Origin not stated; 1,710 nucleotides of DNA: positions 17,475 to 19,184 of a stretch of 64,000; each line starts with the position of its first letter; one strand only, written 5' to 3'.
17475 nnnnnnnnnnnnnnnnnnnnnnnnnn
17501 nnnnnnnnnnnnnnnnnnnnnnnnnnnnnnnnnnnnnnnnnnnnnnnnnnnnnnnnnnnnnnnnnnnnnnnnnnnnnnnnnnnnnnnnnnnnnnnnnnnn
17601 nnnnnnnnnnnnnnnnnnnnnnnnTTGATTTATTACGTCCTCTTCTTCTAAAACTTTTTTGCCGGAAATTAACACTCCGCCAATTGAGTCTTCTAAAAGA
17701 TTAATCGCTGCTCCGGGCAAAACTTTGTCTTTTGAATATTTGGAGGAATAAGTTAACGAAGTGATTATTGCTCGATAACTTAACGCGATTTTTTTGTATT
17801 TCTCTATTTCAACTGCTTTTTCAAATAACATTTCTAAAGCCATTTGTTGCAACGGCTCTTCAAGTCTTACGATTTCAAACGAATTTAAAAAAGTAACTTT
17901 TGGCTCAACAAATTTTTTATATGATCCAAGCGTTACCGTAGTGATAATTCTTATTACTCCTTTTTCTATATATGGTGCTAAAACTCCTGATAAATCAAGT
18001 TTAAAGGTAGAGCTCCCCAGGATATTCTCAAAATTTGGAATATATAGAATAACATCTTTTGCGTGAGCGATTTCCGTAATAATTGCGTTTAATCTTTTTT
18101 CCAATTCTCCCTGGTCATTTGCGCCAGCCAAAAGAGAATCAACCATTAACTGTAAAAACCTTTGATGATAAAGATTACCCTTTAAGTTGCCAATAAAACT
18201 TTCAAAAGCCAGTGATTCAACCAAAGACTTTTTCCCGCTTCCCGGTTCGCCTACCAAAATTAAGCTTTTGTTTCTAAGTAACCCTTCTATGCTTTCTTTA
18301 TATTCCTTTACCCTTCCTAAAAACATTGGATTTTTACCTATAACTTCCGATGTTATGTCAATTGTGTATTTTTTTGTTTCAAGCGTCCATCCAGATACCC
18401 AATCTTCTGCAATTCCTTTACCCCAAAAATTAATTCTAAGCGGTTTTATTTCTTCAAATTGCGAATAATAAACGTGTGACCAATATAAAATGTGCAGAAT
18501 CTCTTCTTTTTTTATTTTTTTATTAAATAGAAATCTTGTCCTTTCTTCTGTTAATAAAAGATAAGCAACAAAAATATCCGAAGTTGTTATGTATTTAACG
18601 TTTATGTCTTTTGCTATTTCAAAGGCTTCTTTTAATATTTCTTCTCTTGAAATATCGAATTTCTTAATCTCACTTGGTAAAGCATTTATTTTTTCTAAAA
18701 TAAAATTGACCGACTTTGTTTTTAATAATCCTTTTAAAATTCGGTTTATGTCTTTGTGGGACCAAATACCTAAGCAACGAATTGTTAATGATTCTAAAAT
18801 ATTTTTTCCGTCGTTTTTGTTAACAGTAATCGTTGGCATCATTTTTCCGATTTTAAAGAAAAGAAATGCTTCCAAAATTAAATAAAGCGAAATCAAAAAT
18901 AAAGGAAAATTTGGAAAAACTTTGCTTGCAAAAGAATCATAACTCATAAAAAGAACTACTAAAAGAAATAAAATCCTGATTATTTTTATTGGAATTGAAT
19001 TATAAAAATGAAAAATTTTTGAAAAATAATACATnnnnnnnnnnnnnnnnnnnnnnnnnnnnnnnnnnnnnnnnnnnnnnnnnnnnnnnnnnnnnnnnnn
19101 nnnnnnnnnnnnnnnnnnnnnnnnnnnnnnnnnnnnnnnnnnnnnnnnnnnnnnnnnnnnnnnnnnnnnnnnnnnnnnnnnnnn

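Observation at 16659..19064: Membrane-anchored Clp/Hsp100 paralog with a catalytically dead first AAA+ ring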

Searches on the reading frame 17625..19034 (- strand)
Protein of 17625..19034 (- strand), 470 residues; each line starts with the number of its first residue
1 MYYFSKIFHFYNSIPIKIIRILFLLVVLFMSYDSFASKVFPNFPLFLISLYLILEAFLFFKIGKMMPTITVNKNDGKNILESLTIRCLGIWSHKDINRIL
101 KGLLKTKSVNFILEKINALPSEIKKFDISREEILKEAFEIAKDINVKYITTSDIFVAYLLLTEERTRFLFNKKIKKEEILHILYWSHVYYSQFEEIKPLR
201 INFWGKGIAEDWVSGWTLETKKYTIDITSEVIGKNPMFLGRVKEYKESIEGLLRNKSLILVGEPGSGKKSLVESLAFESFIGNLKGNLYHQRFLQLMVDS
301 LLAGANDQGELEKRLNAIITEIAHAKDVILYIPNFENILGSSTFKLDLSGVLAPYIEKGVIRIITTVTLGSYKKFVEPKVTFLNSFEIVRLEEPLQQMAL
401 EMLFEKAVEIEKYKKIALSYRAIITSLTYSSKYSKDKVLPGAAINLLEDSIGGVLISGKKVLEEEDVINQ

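Call 9: find_homologous_proteins(query=window:17625-19034:-, max_evalue=0.00001)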
Query window:17625-19034:- (470 aa): 297 proteins with E <= 0.00001 among 8000 candidates; the best 120 are listed.
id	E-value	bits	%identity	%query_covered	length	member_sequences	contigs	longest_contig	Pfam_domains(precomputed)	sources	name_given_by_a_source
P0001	3.6e-280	948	100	94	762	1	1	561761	PF06414.19,PF00158.33,PF07724.21,PF00004.36,PF17871.8,PF07728.21,PF10431.16,PF20720.4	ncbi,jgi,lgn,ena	-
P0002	5.1e-249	845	86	94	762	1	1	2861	PF06414.19,PF00158.33,PF07724.21,PF00004.36,PF17871.8,PF07728.21,PF10431.16,PF20720.4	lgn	-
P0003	4.7e-223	759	73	100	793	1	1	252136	PF00158.33,PF07724.21,PF00004.36,PF17871.8,PF07728.21,PF10431.16,PF20720.4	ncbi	-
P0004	8.8e-218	742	75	94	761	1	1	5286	PF01695.24,PF00158.33,PF07724.21,PF00004.36,PF17871.8,PF07728.21,PF10431.16,PF20720.4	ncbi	-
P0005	4.9e-216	736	73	97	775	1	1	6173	PF00158.33,PF07724.21,PF00004.36,PF17871.8,PF07728.21,PF10431.16,PF20720.4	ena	-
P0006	5.6e-213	726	73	94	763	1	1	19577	PF00158.33,PF07724.21,PF00004.36,PF17871.8,PF07728.21,PF10431.16,PF20720.4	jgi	jgi:ATP-dependent Clp protease ATP-binding subunit ClpC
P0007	3.0e-205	701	73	94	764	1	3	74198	PF00158.33,PF07724.21,PF00004.36,PF05673.20,PF07728.21,PF10431.16,PF20720.4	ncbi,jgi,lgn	-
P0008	2.0e-152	527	52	100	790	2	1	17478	PF00158.33,PF07724.21,PF12775.14,PF00004.36,PF17871.8,PF07728.21,PF10431.16,PF20720.4,PF13191.13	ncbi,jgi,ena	-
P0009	4.6e-151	522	49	100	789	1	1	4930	PF00004.36,PF13401.13,PF17871.8,PF07728.21,PF13191.13,PF06414.19,PF01695.24,PF00158.33,PF07724.21,PF12775.14,PF10431.16,PF20720.4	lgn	-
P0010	3.3e-149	516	51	100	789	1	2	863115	PF00158.33,PF07724.21,PF00004.36,PF17871.8,PF07728.21,PF10431.16,PF20720.4,PF13191.13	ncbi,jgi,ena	-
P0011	4.6e-147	509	51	99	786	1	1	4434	PF00158.33,PF07724.21,PF00004.36,PF17871.8,PF05673.20,PF07728.21,PF10431.16,PF20720.4,PF13191.13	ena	-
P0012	1.5e-146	507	51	100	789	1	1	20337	PF00158.33,PF07724.21,PF00004.36,PF17871.8,PF07728.21,PF10431.16,PF20720.4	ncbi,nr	ncbi:MAG: ATP-dependent Clp protease ATP-binding subunit [Patescibacteria group bacterium]|nr:ATP-de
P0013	1.6e-146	507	48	100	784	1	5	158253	PF01695.24,PF00158.33,PF07724.21,PF00004.36,PF13401.13,PF17871.8,PF07728.21,PF10431.16,PF20720.4,PF13191.13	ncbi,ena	ncbi:MAG: ATP-dependent Clp protease ATP-binding subunit [Patescibacteria group bacterium]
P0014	4.0e-146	506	51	99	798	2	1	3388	PF00158.33,PF07724.21,PF00004.36,PF13401.13,PF17871.8,PF07728.21,PF10431.16,PF20720.4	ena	-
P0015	4.2e-146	506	51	100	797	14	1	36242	PF00158.33,PF07724.21,PF00004.36,PF13401.13,PF17871.8,PF07728.21,PF10431.16,PF20720.4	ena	-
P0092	2.3e-127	444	50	89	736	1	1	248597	PF00158.33,PF07724.21,PF00004.36,PF17871.8,PF07728.21,PF10431.16,PF20720.4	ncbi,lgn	-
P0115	1.7e-121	425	45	100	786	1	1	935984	PF00158.33,PF07724.21,PF00004.36,PF07728.21,PF10431.16,PF20720.4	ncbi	-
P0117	1.4e-120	422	42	100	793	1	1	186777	PF06414.19,PF00158.33,PF07724.21,PF12775.14,PF00004.36,PF13401.13,PF07728.21,PF10431.16,PF20720.4,PF13191.13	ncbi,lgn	ncbi:MAG: ATP-dependent Clp protease ATP-binding subunit [Candidatus Levyibacteriota bacterium]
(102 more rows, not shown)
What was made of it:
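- The public gene call starts at Met30 (call 9).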

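Call 12: find_encoding_contigs(protein=P0001, flank=10000, max_places=3)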
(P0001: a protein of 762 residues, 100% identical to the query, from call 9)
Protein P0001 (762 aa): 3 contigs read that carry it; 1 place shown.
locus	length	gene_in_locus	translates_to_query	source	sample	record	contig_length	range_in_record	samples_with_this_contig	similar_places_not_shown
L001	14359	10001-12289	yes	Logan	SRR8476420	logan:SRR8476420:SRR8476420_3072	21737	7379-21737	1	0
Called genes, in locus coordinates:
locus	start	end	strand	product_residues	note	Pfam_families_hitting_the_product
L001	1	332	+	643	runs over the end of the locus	PF00012:HSP70, PF06723:MreB_Mbl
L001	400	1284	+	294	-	PF00226:DnaJ, PF01556:DnaJ_C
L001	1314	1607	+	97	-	PF18895:T4SS_pilin (weak)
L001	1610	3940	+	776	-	-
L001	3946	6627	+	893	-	PF02861:Clp_N, PF13191:AAA_16 (weak), PF00004:AAA, PF17871:AAA_lid_9, PF00004:AAA, PF07724:AAA_2, PF07728:AAA_5, PF10431:ClpB_D2-small, +7 more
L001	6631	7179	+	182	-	-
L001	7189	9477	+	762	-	PF07504:FTP (weak), PF01447:Peptidase_M4, PF02868:Peptidase_M4_C, PF17210:SdrD_B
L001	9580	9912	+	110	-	-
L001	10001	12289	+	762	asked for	PF20720:nSTAND3 (faint), PF06414:Zeta_toxin (faint), PF17871:AAA_lid_9 (faint), PF00158:Sigma54_activat (weak), PF07724:AAA_2, PF07728:AAA_5, PF00004:AAA (weak), PF10431:ClpB_D2-small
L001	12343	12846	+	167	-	-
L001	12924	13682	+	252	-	-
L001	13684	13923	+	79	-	PF10055:DUF2292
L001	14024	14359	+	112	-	?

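Call 13: find_encoding_contigs(protein=P0010, flank=10000, max_places=2)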
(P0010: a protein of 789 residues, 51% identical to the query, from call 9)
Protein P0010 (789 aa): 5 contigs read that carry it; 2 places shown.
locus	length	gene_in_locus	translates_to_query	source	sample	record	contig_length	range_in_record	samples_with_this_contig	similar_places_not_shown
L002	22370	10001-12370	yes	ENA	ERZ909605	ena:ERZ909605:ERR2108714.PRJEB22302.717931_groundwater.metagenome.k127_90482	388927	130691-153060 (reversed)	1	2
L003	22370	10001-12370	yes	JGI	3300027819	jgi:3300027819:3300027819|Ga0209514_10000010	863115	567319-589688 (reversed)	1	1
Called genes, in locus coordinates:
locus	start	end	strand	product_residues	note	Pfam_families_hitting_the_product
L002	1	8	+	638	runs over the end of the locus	PF00012:HSP70, PF06723:MreB_Mbl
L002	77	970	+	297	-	PF00226:DnaJ, PF01556:DnaJ_C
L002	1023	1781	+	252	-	PF03372:Exo_endo_phos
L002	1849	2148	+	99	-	PF18895:T4SS_pilin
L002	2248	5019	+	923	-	-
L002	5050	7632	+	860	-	PF02861:Clp_N, PF23569:NBD_SMAX1 (weak), PF00004:AAA, PF17871:AAA_lid_9, PF00004:AAA, PF07724:AAA_2, PF07728:AAA_5, PF10431:ClpB_D2-small, +10 more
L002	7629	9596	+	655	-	PF00963:Cohesin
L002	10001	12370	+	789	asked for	PF13191:AAA_16 (faint), PF20720:nSTAND3 (faint), PF17871:AAA_lid_9, PF00158:Sigma54_activat (weak), PF00004:AAA (weak), PF07724:AAA_2, PF07728:AAA_5, PF10431:ClpB_D2-small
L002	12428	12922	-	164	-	PF01243:PNPOx_N (weak)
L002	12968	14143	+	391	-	PF08529:NusA_N, PF13184:KH_NusA_1st, PF00013:KH_1 (faint), PF26594:KH_NusA_2nd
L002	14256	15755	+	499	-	PF00009:GTP_EFTU, PF00071:Ras, PF01926:MMR_HSR1, PF02421:FeoB_N (weak), PF22042:EF-G_D2, PF03144:GTP_EFTU_D2 (faint), PF11987:IF-2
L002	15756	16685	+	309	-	-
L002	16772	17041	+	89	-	PF00312:Ribosomal_S15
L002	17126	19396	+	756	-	PF01138:RNase_PH, PF03725:RNase_PH_C (weak), PF23459:S1_RRP5 (faint), PF01138:RNase_PH, PF00013:KH_1, PF00575:S1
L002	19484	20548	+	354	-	PF00004:AAA, PF07728:AAA_5 (weak), PF22667:Lon_lid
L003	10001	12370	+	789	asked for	PF13191:AAA_16 (faint), PF20720:nSTAND3 (faint), PF17871:AAA_lid_9, PF00158:Sigma54_activat (weak), PF00004:AAA (weak), PF07724:AAA_2, PF07728:AAA_5, PF10431:ClpB_D2-small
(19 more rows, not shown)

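Call 15: find_encoding_contigs(protein=P0115, flank=10000, max_places=1)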
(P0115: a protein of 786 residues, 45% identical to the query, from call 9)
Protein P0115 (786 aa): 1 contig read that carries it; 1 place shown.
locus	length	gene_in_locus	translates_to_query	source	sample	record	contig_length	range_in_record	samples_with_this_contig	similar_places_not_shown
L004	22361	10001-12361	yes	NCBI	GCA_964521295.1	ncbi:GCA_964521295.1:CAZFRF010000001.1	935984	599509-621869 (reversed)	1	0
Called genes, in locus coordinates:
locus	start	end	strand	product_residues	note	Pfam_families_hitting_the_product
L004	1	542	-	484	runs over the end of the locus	PF00133:tRNA-synt_1, PF09334:tRNA-synt_1g, PF00133:tRNA-synt_1, PF01406:tRNA-synt_1e (weak)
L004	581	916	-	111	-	-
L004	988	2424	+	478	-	PF13231:PMT_2 (weak)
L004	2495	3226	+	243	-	PF03444:WHD_HrcA (faint), PF01628:HrcA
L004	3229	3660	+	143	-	PF01025:GrpE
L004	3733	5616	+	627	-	PF00012:HSP70, PF06723:MreB_Mbl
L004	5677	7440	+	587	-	PF13522:GATase_6, PF13537:GATase_7, PF01380:SIS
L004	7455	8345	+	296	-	PF00226:DnaJ, PF01556:DnaJ_C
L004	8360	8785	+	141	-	PF00892:EamA (weak)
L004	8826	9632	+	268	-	PF17210:SdrD_B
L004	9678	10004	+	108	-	-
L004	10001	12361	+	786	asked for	PF00158:Sigma54_activat (faint), PF20720:nSTAND3 (faint), PF00004:AAA, PF07724:AAA_2, PF07728:AAA_5, PF10431:ClpB_D2-small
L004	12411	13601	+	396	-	PF08529:NusA_N, PF13184:KH_NusA_1st, PF26594:KH_NusA_2nd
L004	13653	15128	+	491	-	PF00009:GTP_EFTU, PF00071:Ras, PF01926:MMR_HSR1, PF08477:Roc (faint), PF22042:EF-G_D2, PF11987:IF-2, PF03144:GTP_EFTU_D2 (weak)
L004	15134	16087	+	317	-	-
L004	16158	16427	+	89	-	PF00312:Ribosomal_S15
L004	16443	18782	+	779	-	PF01138:RNase_PH, PF03725:RNase_PH_C (weak), PF01138:RNase_PH, PF00013:KH_1, PF00575:S1, PF23459:S1_RRP5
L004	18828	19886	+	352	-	PF00004:AAA, PF07728:AAA_5 (weak), PF13401:AAA_22 (faint), PF22667:Lon_lid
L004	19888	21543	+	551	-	PF00753:Lactamase_B, PF12706:Lactamase_B_2, PF22505:RNase_J_b_CASP, PF07521:RMMBL (weak), PF17770:RNase_J_C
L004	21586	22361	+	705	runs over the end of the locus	PF17854:FtsK_alpha, PF01580:FtsK_SpoIIIE, PF09397:FtsK_gamma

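Call 16: find_encoding_contigs(protein=P0117, flank=10000, max_places=1)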
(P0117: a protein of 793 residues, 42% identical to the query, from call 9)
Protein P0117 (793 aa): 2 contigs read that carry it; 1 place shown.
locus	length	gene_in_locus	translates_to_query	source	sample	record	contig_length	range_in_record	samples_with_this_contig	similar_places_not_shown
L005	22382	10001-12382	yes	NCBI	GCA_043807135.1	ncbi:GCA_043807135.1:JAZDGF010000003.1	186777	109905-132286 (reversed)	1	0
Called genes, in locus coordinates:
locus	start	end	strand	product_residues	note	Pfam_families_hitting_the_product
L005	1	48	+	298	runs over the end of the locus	PF00226:DnaJ, PF01556:DnaJ_C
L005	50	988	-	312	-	-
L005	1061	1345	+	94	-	-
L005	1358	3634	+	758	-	-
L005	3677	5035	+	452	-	-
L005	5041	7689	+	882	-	PF02861:Clp_N, PF13191:AAA_16 (weak), PF00004:AAA, PF17871:AAA_lid_9, PF00004:AAA, PF07724:AAA_2, PF07728:AAA_5, PF10431:ClpB_D2-small, +10 more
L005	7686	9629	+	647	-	PF17210:SdrD_B, PF13620:CarboxypepD_reg (weak)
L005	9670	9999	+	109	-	-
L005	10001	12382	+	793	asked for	PF00158:Sigma54_activat (faint), PF06414:Zeta_toxin (faint), PF12775:AAA_7 (faint), PF13191:AAA_16 (faint), PF00004:AAA (weak), PF07724:AAA_2, PF07728:AAA_5, PF10431:ClpB_D2-small, +2 more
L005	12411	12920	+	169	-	-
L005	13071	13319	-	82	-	-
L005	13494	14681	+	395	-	PF08529:NusA_N, PF13184:KH_NusA_1st, PF26594:KH_NusA_2nd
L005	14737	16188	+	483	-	PF00009:GTP_EFTU, PF00071:Ras, PF00350:Dynamin_N (faint), PF01926:MMR_HSR1, PF08477:Roc (weak), PF22042:EF-G_D2, PF03144:GTP_EFTU_D2 (faint), PF11987:IF-2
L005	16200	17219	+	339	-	-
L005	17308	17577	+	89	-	PF00312:Ribosomal_S15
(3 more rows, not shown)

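Call 17: find_encoding_contigs(protein=P0092, flank=10000, max_places=1)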
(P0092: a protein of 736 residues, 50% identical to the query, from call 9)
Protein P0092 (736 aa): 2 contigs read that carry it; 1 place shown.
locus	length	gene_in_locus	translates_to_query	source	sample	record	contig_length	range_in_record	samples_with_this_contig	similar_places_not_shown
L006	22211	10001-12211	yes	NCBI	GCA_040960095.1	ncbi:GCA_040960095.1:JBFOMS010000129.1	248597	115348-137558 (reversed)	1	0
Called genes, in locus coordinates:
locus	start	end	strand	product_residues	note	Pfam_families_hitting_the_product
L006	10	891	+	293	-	PF00226:DnaJ, PF01556:DnaJ_C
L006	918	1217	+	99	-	PF18895:T4SS_pilin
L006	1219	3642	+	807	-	-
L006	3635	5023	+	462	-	-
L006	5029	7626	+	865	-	PF02861:Clp_N, PF00004:AAA, PF23569:NBD_SMAX1, PF17871:AAA_lid_9, PF00004:AAA, PF07724:AAA_2, PF07728:AAA_5, PF10431:ClpB_D2-small, +8 more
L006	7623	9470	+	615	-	PF17210:SdrD_B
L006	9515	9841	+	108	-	-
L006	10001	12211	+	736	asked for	PF00004:AAA (faint), PF00158:Sigma54_activat (faint), PF20720:nSTAND3 (faint), PF17871:AAA_lid_9, PF07724:AAA_2, PF07728:AAA_5 (weak), PF10431:ClpB_D2-small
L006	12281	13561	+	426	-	PF08529:NusA_N, PF13184:KH_NusA_1st, PF00013:KH_1 (faint), PF26594:KH_NusA_2nd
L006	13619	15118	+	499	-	PF00009:GTP_EFTU, PF00071:Ras, PF01926:MMR_HSR1, PF22042:EF-G_D2, PF11987:IF-2, PF03144:GTP_EFTU_D2 (weak)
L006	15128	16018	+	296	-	-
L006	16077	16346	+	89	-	PF00312:Ribosomal_S15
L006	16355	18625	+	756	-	PF01138:RNase_PH, PF03725:RNase_PH_C, PF01138:RNase_PH, PF00013:KH_1, PF00575:S1, PF23459:S1_RRP5 (faint)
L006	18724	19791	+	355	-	PF00004:AAA, PF07728:AAA_5, PF22667:Lon_lid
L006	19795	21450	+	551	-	PF00753:Lactamase_B, PF12706:Lactamase_B_2 (weak), PF22505:RNase_J_b_CASP, PF07521:RMMBL (weak), PF17770:RNase_J_C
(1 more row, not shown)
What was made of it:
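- The pilin-like / VirB6-like / ClpC string recurs in three of the four distinct related genome neighbourhoods examined by gene call (calls 13, 16, 17). The protease slot is variable, holding cohesin or SdrD_B proteins elsewhere (calls 13, 15-17).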

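Call 32: search_protein_representatives(protein=window:17625-19034:-)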
Query: 470 residues. Proteins with E-value up to 0.001 (for the whole library): 11273; up to 1e-10: 6305; up to 1e-30: 87. The best 150 are listed.
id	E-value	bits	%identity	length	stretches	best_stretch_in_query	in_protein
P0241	9.9e-115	400.6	43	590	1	3-469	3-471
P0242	3.8e-111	388.8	40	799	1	4-468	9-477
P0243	4.5e-108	378.7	41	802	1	1-451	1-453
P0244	7.4e-108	378.0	43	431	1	2-408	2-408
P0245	3.9e-98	345.9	42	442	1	55-467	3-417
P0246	2.0e-97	343.6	38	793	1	6-468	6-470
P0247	2.0e-95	337.0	48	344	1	1-335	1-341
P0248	4.4e-93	329.3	39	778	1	3-466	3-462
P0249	8.9e-87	308.5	38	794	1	5-468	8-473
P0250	3.8e-86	306.4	39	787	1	2-468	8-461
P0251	1.1e-83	298.3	37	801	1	4-468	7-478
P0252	9.4e-82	291.9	36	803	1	7-468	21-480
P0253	2.3e-78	280.7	44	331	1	55-379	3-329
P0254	2.5e-78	280.6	44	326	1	1-317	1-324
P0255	6.2e-78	279.3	35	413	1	2-405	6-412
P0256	9.5e-78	278.7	38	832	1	2-453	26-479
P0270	1.9e-61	225.0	34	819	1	7-467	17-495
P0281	9.5e-49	183.2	32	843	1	36-466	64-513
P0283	3.8e-44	168.0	30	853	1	79-460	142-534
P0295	3.7e-34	135.1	28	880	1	126-467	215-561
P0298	7.7e-34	134.0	29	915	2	134-457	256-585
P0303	5.1e-33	131.3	30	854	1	99-451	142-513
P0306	1.3e-32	129.9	30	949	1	165-468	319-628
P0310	2.6e-32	129.0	28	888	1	92-463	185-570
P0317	1.1e-31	126.9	30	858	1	62-468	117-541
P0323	3.4e-31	125.3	26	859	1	28-468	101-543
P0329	1.4e-30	123.3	28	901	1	111-455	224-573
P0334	4.2e-30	121.7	29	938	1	149-467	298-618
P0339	2.0e-29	119.5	27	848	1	13-462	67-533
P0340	2.3e-29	119.3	26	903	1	148-460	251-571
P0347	7.2e-29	117.7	24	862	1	106-467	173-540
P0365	9.9e-28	113.9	30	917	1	105-452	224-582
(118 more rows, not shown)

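Call 47: list_cluster_members(proteins=[P0242, P0246, P0251, P0270, P0283, P0303, P0317, P0323, P0339, P0347])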
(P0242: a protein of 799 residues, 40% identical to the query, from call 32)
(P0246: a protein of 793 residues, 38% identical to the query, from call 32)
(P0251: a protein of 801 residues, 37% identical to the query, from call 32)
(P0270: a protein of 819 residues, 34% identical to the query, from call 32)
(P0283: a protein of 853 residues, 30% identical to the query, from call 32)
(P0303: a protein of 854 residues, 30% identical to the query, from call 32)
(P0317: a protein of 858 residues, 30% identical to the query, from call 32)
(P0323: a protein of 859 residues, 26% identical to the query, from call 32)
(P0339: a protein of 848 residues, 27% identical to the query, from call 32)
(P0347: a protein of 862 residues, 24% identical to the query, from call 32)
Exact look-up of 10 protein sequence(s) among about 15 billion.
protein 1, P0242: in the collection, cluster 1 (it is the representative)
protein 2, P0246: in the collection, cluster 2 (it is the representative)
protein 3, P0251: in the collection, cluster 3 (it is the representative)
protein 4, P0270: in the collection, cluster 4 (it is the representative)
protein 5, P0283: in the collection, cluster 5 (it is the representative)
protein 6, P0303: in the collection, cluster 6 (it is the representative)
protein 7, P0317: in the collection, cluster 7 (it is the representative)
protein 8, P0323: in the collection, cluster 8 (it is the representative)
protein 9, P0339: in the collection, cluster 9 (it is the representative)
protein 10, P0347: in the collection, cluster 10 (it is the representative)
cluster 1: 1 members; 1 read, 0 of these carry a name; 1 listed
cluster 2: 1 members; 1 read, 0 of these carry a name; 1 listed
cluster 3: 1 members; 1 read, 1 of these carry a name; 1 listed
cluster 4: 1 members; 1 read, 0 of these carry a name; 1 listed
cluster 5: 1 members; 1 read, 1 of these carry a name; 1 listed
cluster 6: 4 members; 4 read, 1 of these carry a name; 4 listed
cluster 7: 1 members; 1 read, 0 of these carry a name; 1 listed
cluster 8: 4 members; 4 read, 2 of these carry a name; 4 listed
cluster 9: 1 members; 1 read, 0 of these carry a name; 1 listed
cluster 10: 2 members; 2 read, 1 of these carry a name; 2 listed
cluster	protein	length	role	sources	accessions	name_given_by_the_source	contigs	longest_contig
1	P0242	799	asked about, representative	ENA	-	-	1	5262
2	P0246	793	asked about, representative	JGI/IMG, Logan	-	-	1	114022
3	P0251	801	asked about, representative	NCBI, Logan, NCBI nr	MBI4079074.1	MAG: ATP-dependent Clp protease ATP-binding subunit [Candidatus Levybacteria bacterium] | ATP-dependent Clp protease ATP-binding subunit [Candidatus Levybacteria bacterium]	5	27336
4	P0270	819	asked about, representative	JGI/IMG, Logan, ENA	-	-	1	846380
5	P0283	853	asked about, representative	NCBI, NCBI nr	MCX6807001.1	MAG: ATP-dependent Clp protease ATP-binding subunit [Candidatus Berkelbacteria bacterium] | ATP-dependent Clp protease ATP-binding subunit [Candidatus Berkelbacteria bacterium]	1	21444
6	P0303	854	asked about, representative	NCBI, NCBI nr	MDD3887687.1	MAG: ATP-dependent Clp protease ATP-binding subunit [Patescibacteria group bacterium] | ATP-dependent Clp protease ATP-binding subunit [Patescibacteria group bacterium]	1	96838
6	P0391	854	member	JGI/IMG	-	-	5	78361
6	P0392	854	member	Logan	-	-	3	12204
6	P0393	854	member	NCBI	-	-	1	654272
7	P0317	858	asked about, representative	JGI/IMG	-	-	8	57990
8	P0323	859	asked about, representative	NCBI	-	-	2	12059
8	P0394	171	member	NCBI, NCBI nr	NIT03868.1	AAA family ATPase, partial [Candidatus Saccharibacteria bacterium] | AAA family ATPase [Candidatus Saccharibacteria bacterium]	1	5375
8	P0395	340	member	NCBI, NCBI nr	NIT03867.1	AAA domain-containing protein, partial [Candidatus Saccharibacteria bacterium] | AAA domain-containing protein [Candidatus Saccharibacteria bacterium]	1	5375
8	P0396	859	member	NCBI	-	-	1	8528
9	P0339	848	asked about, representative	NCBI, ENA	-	-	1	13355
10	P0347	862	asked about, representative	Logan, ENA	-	-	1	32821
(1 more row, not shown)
